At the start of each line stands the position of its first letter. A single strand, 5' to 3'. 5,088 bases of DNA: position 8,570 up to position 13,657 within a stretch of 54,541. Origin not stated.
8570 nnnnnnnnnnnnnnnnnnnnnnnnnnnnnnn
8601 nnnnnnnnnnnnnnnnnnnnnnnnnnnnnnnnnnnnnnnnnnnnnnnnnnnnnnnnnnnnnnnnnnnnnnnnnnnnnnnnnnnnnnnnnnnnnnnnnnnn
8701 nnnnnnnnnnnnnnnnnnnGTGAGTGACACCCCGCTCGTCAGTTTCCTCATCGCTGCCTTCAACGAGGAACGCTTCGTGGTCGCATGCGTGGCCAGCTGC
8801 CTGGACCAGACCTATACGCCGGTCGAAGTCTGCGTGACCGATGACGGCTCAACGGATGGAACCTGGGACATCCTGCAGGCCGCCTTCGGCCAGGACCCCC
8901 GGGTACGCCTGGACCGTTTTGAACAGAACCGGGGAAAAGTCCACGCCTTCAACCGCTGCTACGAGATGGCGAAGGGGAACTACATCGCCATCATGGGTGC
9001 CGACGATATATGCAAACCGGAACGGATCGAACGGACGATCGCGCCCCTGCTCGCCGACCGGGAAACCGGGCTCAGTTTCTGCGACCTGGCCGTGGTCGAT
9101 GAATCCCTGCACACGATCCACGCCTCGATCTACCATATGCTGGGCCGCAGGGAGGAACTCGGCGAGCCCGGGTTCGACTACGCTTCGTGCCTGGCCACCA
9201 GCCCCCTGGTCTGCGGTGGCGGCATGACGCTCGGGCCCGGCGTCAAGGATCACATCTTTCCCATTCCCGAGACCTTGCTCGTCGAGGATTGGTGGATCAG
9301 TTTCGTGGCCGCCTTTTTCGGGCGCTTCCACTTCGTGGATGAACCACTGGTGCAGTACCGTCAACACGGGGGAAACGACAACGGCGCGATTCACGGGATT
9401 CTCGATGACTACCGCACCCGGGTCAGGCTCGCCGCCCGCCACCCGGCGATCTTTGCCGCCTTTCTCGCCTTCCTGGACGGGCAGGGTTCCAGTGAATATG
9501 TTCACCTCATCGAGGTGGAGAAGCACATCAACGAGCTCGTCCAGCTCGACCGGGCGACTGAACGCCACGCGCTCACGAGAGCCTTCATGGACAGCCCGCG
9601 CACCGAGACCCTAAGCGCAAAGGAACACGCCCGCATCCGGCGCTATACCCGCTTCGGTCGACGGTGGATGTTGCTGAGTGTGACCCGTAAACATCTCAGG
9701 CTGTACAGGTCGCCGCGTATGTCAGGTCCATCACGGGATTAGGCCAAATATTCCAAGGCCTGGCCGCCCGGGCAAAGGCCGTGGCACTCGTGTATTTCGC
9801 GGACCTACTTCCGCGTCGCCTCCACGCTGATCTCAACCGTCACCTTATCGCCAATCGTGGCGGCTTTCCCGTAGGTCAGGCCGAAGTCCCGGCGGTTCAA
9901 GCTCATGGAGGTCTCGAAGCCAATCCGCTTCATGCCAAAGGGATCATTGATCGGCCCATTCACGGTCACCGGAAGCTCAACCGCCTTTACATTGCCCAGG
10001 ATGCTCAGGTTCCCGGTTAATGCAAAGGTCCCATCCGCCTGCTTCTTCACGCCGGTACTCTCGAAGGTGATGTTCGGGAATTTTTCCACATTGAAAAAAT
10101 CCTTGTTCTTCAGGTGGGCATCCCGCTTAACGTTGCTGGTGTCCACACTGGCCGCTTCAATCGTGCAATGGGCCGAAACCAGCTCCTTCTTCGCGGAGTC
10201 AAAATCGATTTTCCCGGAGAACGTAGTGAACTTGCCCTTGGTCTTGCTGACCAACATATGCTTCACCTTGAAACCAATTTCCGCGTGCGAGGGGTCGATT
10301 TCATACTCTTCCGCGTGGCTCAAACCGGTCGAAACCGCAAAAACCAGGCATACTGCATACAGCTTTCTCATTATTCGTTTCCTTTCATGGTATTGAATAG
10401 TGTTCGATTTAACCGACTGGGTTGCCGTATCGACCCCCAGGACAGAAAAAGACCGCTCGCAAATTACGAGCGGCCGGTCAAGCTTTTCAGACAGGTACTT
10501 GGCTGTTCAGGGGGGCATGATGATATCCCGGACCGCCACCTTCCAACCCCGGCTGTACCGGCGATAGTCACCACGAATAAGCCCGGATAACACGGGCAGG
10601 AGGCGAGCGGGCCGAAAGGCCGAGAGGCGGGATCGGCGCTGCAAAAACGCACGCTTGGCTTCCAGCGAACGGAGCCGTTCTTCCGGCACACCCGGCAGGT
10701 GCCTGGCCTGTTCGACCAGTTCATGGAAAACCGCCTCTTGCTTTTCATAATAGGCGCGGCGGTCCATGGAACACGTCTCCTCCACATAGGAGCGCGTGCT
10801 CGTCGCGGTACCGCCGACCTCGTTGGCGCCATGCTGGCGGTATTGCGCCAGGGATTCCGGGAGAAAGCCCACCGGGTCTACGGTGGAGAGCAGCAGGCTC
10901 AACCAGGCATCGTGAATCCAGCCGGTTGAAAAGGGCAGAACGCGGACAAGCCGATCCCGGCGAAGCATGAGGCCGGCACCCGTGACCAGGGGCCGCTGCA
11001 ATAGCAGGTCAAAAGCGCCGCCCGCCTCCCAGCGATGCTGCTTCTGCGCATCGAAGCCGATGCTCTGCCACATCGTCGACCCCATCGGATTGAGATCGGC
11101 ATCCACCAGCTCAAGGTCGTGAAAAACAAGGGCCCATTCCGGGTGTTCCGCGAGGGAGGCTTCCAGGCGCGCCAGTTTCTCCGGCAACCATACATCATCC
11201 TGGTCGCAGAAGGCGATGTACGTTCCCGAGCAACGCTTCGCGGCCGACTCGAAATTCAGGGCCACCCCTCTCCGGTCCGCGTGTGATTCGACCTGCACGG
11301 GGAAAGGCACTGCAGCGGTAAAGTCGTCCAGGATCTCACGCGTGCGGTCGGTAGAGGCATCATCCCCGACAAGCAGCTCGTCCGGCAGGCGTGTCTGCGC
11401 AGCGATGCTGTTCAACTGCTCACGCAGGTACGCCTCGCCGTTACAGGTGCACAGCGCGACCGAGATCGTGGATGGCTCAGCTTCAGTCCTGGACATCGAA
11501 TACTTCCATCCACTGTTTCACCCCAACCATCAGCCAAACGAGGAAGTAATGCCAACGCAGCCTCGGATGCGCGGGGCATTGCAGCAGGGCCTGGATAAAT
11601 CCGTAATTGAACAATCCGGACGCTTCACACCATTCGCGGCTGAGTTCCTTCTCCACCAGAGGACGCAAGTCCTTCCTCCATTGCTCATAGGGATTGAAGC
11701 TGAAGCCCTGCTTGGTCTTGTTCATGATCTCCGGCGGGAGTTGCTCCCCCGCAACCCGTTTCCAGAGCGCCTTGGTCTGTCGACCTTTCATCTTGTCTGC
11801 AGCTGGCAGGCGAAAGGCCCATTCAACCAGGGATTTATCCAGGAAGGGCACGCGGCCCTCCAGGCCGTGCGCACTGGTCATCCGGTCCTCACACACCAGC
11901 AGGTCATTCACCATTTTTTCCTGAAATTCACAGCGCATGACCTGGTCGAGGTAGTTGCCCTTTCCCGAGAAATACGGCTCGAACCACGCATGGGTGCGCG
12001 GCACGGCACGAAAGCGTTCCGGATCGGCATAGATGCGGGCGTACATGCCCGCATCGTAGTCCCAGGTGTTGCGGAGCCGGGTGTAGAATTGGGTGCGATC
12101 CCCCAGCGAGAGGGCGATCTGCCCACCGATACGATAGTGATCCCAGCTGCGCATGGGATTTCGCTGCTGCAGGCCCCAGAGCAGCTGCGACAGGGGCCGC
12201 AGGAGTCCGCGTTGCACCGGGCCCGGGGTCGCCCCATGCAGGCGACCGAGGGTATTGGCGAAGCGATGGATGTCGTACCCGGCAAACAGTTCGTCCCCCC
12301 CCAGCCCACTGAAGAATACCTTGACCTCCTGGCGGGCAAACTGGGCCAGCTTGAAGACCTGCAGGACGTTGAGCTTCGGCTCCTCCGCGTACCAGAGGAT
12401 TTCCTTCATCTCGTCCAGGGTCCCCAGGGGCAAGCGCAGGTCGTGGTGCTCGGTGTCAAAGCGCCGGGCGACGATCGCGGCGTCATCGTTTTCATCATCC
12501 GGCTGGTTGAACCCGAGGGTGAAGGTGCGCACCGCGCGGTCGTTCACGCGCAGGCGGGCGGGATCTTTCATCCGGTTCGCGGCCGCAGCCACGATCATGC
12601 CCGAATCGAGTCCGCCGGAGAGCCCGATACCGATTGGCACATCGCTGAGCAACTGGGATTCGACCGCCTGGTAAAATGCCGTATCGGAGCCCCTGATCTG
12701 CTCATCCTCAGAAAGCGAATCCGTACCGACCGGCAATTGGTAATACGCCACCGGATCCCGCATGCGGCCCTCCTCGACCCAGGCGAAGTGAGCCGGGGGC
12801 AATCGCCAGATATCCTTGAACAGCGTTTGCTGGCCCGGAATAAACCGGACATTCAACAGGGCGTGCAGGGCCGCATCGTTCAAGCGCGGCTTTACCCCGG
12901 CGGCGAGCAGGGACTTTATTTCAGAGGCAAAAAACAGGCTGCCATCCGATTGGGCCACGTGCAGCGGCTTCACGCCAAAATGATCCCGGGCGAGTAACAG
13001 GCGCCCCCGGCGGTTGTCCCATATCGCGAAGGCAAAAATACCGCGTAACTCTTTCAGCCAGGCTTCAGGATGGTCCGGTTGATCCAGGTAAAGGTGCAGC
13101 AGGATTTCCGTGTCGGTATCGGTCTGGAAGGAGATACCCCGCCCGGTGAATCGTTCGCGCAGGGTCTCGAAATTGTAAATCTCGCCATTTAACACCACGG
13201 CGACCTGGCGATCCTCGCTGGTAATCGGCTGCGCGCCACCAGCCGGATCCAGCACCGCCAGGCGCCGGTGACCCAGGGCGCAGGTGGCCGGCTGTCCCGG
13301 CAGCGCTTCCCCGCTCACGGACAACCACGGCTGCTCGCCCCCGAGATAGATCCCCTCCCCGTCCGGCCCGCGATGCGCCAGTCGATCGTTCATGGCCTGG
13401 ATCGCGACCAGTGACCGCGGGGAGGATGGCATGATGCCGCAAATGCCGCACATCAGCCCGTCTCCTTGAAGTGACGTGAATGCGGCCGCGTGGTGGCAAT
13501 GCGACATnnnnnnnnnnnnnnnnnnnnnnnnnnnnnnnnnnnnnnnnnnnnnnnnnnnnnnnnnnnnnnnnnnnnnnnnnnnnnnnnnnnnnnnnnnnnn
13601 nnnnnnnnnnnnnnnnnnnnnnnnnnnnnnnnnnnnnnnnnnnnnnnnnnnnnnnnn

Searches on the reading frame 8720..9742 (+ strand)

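Call 90: search_protein_families(library=ncbifam, proteins=[window:8720-9742:+], max_evalue=0.00001)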
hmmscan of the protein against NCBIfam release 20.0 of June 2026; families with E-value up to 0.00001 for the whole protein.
window:8720-9742:+ (340 aa): 16 families
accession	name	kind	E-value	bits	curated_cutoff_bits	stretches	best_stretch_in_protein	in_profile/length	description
NF047683.1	TeichurnBiosyTuaG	equivalog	3.8e-21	75.9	400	1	3-135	4-135/252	teichuronic acid biosynthesis protein TuaG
NF007482.0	PRK10073.1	equivalog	2e-16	60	423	1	1-107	2-107/334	glycosyltransferase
TIGR03937.1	PgaC_IcaA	equivalog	2.5e-16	59.7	422.3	1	2-113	42-153/407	poly-beta-1,6-N-acetyl-D-glucosamine synthase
NF053739.1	GlytfEpsEBac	equivalog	4.5e-16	58.6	450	1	5-128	1-125/265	glycosyltransferase EpsE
NF041394.1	GtaseAglG_Halo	equivalog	1.6e-11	44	440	1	7-107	3-104/304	glucosyl-dolichyl phosphate glucuronosyltransferase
NF007453.0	PRK10018.1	equivalog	1.4e-09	38.1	382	1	1-104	2-105/280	colanic acid biosynthesis glycosyltransferase WcaA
TIGR04017.1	WcaA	equivalog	3.3e-09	36.8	495.75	1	2-104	2-104/279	colanic acid biosynthesis glycosyltransferase WcaA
NF050050.1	ProtGlycPglI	equivalog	3.7e-09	36.4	500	1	5-118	2-112/306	GalNAc(5)-diNAcBac-PP-undecaprenol beta-1,3-glucosyltransferase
TIGR03111.1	glyc2_xrt_Gpos1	hypoth_equivalog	6e-09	35.2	363.95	1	3-115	47-161/439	TIGR03111 family XrtG-associated glycosyltransferase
TIGR04242.1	nodulat_NodC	equivalog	6.9e-09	35.1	550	1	3-120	46-165/395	chitooligosaccharide synthase NodC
NF041875.1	EPS_EpsD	equivalog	1.3e-08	34.6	370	1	7-106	1-100/325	exopolysaccharide biosynthesis glycosyltransferase EpsD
NF047588.1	GlcsyltransPgfSStrep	equivalog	4.9e-08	32.6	500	1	7-107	3-107/308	glycosyltransferase PgfS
TIGR04283.1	glyco_like_mftF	equivalog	4.6e-07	29.6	182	1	8-129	2-115/221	TIGR04283 family arsenosugar biosynthesis glycosyltransferase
NF045692.1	OglycostaseCruG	equivalog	5.6e-07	28.8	600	1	7-101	43-141/386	2'-O-glycosyltransferase CruG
TIGR03469.1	HpnB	hypoth_equivalog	9.7e-07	28.1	379.25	1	4-113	43-163/386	hopene-associated glycosyltransferase HpnB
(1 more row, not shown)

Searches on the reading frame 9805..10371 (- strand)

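Call 70: search_protein_families(library=pfam, proteins=[window:9805-10371:-], max_evalue=0.001)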
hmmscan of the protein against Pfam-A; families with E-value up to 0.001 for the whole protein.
window:9805-10371:- (188 aa): 1 family
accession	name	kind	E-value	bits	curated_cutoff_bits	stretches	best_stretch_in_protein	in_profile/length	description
PF04264.18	YceI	-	4.1e-48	164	23.7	1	23-185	1-150/150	YceI-like domain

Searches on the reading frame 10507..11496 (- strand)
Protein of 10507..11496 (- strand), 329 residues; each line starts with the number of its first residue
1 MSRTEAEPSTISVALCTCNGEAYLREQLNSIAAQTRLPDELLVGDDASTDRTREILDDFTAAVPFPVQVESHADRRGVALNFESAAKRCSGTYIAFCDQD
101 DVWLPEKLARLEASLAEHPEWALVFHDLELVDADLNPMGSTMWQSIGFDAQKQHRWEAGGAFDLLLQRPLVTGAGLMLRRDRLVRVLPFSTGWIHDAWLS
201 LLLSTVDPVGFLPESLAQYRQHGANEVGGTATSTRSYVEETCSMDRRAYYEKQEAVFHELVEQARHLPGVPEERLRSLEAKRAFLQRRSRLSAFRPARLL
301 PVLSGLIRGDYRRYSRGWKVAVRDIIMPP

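Call 70: search_protein_families(library=pfam, proteins=[window:10507-11496:-], max_evalue=0.001)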
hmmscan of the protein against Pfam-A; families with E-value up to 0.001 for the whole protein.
window:10507-11496:- (329 aa): 4 families
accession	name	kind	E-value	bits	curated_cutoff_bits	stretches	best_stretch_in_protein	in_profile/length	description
PF00535.33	Glycos_transf_2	-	2.7e-24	86.4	23.3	1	12-156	1-145/168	Glycosyl transferase family 2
PF13641.12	Glyco_tranf_2_3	-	7.8e-08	33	27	1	8-130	1-125/230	Glycosyltransferase like family 2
PF10111.15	Glyco_tranf_2_2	-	3.8e-05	23.8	27.3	1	15-135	6-131/276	Glycosyltransferase like family 2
PF13704.12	Glyco_tranf_2_4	-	0.00021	22.2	27.5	0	38-101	19-82/98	Glycosyl transferase family 2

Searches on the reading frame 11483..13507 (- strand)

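Call 8: search_protein_families(library=pfam, proteins=[window:11483-13507:-], max_evalue=0.01)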
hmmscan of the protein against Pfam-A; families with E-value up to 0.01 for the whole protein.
window:11483-13507:- (674 aa): 4 families
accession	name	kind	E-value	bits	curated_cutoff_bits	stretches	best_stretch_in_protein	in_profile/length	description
PF00733.27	Asn_synthase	-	6.7e-70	236.9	21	1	277-667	5-353/354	Asparagine synthase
PF13537.11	GATase_7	-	6.1e-42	142.9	25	1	80-202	1-123/123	Glutamine amidotransferase domain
PF13522.11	GATase_6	-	7.1e-38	130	27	1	74-196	10-130/130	Glutamine amidotransferase domain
PF12481.13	DUF3700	-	0.00052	20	27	1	107-200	82-176/228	Aluminium induced protein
